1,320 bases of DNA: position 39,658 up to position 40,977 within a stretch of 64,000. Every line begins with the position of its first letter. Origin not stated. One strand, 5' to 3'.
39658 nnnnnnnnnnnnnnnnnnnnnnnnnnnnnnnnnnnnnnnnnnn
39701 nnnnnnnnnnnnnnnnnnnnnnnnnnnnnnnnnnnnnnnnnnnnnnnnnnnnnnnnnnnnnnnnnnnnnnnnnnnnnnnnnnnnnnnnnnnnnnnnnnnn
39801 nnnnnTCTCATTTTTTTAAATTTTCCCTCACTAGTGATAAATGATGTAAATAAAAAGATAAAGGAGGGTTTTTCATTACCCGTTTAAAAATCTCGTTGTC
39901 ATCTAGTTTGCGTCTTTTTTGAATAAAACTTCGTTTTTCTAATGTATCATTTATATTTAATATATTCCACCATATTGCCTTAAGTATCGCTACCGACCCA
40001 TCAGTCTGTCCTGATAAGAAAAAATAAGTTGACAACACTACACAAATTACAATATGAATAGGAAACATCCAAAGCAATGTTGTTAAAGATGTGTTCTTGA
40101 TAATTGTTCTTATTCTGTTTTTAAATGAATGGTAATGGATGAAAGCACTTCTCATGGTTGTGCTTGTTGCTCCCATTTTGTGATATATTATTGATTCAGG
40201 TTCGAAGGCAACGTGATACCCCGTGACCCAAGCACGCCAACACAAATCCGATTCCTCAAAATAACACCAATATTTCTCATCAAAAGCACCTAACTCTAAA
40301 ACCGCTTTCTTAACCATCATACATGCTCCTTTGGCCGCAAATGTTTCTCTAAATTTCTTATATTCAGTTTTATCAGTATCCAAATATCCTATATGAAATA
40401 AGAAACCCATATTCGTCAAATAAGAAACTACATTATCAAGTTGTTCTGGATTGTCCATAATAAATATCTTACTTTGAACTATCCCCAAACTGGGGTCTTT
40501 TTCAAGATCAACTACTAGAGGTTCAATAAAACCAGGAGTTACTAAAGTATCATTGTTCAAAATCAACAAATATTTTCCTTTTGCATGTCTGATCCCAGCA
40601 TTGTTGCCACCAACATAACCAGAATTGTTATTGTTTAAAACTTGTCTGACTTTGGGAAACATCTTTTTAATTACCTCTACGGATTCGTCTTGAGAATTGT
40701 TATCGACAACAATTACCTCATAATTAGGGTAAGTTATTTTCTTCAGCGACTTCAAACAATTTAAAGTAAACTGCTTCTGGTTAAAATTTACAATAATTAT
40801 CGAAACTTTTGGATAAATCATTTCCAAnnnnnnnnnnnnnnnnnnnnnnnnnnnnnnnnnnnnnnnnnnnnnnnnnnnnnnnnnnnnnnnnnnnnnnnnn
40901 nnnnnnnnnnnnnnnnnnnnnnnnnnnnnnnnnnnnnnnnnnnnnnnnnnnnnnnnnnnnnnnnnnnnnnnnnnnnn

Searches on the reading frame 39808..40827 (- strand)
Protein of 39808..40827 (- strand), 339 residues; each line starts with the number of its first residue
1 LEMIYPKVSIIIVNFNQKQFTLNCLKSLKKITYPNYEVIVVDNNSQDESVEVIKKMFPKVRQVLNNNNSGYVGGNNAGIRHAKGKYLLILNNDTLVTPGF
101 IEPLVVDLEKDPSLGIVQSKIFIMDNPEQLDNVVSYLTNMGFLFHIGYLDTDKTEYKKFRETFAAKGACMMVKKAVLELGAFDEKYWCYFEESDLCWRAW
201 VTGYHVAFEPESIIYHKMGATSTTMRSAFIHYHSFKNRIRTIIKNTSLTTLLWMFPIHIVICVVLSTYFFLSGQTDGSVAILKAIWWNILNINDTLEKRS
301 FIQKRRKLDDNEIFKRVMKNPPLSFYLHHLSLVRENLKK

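Call 12: search_protein_families(library=pfam, proteins=[window:39808-40827:-], max_evalue=0.01)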
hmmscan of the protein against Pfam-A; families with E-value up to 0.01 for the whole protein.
window:39808-40827:- (339 aa): 6 families
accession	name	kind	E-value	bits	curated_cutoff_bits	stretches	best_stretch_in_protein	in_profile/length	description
PF00535.33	Glycos_transf_2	-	9.9e-31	107.4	23.3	1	9-177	1-164/168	Glycosyl transferase family 2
PF13641.12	Glyco_tranf_2_3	-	1.5e-20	74.6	27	1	6-222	1-217/230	Glycosyltransferase like family 2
PF10111.15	Glyco_tranf_2_2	-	1.8e-09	38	27.3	1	16-218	10-218/276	Glycosyltransferase like family 2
PF13632.12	Glyco_trans_2_3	-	2.8e-07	31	27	1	87-245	2-142/198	Glycosyl transferase family group 2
PF13712.12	Glyco_tranf_2_5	-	0.00082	19.6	27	0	55-185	38-154/210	Glycosyltransferase like family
PF13506.12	Glyco_transf_21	-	0.0016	18.4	21.7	1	77-178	24-115/174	Glycosyl transferase family 21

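Call 77: search_solved_structures(query=window:39808-40827:-, max_evalue=0.001)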
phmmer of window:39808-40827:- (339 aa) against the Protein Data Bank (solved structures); distinct sequences matched with E-value up to 0.001: 17.
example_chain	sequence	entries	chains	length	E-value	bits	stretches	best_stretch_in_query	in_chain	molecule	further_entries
2z87_A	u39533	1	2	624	2.1e-16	63.3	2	6-119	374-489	Chondroitin synthase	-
2z86_A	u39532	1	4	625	2.1e-16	63.3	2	6-119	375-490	Chondroitin synthase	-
6p61_A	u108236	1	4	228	3.1e-12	49.6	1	6-130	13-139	Glycosyltransferase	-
5hea_A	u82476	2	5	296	3.3e-12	49.5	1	8-107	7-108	Putative glycosyltransferase (GalT1)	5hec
8uhv_A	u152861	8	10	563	4.2e-09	39.3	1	5-218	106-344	Glycosyl transferase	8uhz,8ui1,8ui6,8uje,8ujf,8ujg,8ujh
8vh7_A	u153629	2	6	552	1.6e-07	34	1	5-96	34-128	Heparosan synthase B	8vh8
8viw_A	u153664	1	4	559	1.7e-07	34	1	5-96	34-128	Heparosan synthase B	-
5tze_C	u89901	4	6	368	4.9e-07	32.5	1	7-99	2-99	Glycosyl transferase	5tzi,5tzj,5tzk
1h7l_A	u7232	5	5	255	5.5e-07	32.3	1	6-120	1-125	SPORE COAT POLYSACCHARIDE BIOSYNTHESIS PROTEIN SPSA | PROTEIN (SPORE COAT POLYSACCHARIDE BIOSYNTHESIS PROTEIN SPSA)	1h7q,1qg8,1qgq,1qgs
5tz8_A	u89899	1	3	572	1e-06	31.4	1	7-98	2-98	Glycosyl transferase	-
3bcv_A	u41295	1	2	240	5.6e-06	29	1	4-97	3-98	Putative glycosyltransferase protein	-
3l7j_A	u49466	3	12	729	0.00011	24.8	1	7-94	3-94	Teichoic acid biosynthesis protein F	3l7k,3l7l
3l7i_A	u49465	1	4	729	0.00011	24.8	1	7-94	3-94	Teichoic acid biosynthesis protein F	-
3l7m_A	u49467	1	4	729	0.00011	24.8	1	7-94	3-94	Teichoic acid biosynthesis protein F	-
9jma_A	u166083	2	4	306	0.00017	24.1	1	8-102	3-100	GalNAc(5)-diNAcBac-PP-undecaprenol beta-1,3-glucosyltransferase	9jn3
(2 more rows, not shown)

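Call 79: search_protein_families(library=ncbifam, proteins=[window:39808-40827:-], max_evalue=0.00001)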
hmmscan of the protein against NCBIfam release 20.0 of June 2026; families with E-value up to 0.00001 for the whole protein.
window:39808-40827:- (339 aa): 19 families
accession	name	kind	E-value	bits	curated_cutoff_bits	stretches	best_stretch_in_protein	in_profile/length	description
TIGR03937.1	PgaC_IcaA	equivalog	5.4e-21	75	422.3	1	5-221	44-255/407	poly-beta-1,6-N-acetyl-D-glucosamine synthase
NF038299.1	EPS_HpsN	equivalog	1.3e-18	67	425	1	6-265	1-272/317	hormogonium polysaccharide biosynthesis glycosyltransferase HpsN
TIGR03965.1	mycofact_glyco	equivalog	2.2e-17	63.1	280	1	6-217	74-281/467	mycofactocin biosynthesis glycosyltransferase MftF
NF007482.0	PRK10073.1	equivalog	8.1e-17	61.2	423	1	4-118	4-119/334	glycosyltransferase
NF041875.1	EPS_EpsD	equivalog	1e-16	61.3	370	1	8-223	1-213/325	exopolysaccharide biosynthesis glycosyltransferase EpsD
TIGR03111.1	glyc2_xrt_Gpos1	hypoth_equivalog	1e-13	50.9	363.95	1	4-121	47-169/439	TIGR03111 family XrtG-associated glycosyltransferase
NF047683.1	TeichurnBiosyTuaG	equivalog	1.8e-13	50.7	400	1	2-99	2-102/252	teichuronic acid biosynthesis protein TuaG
NF050050.1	ProtGlycPglI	equivalog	3.6e-13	49.6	500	1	6-111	2-111/306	GalNAc(5)-diNAcBac-PP-undecaprenol beta-1,3-glucosyltransferase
TIGR01556.1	rhamnosyltran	subfamily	2.5e-12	46.6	200.55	1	22-234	7-221/281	rhamnosyltransferase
TIGR04283.1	glyco_like_mftF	equivalog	5.7e-12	45.7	182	1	8-114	1-104/221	TIGR04283 family arsenosugar biosynthesis glycosyltransferase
NF045692.1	OglycostaseCruG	equivalog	6.7e-11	41.7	600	1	7-209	42-248/386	2'-O-glycosyltransferase CruG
NF038302.1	EPS_HpsE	equivalog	8.2e-10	38.1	300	1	9-174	4-172/307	hormogonium polysaccharide biosynthesis glycosyltransferase HpsE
NF053739.1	GlytfEpsEBac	equivalog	1.3e-09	37.5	450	1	6-126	1-125/265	glycosyltransferase EpsE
NF041394.1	GtaseAglG_Halo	equivalog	1.9e-08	33.9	440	1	7-218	2-217/304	glucosyl-dolichyl phosphate glucuronosyltransferase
NF007453.0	PRK10018.1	equivalog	2.1e-08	34.1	382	1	6-99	6-102/280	colanic acid biosynthesis glycosyltransferase WcaA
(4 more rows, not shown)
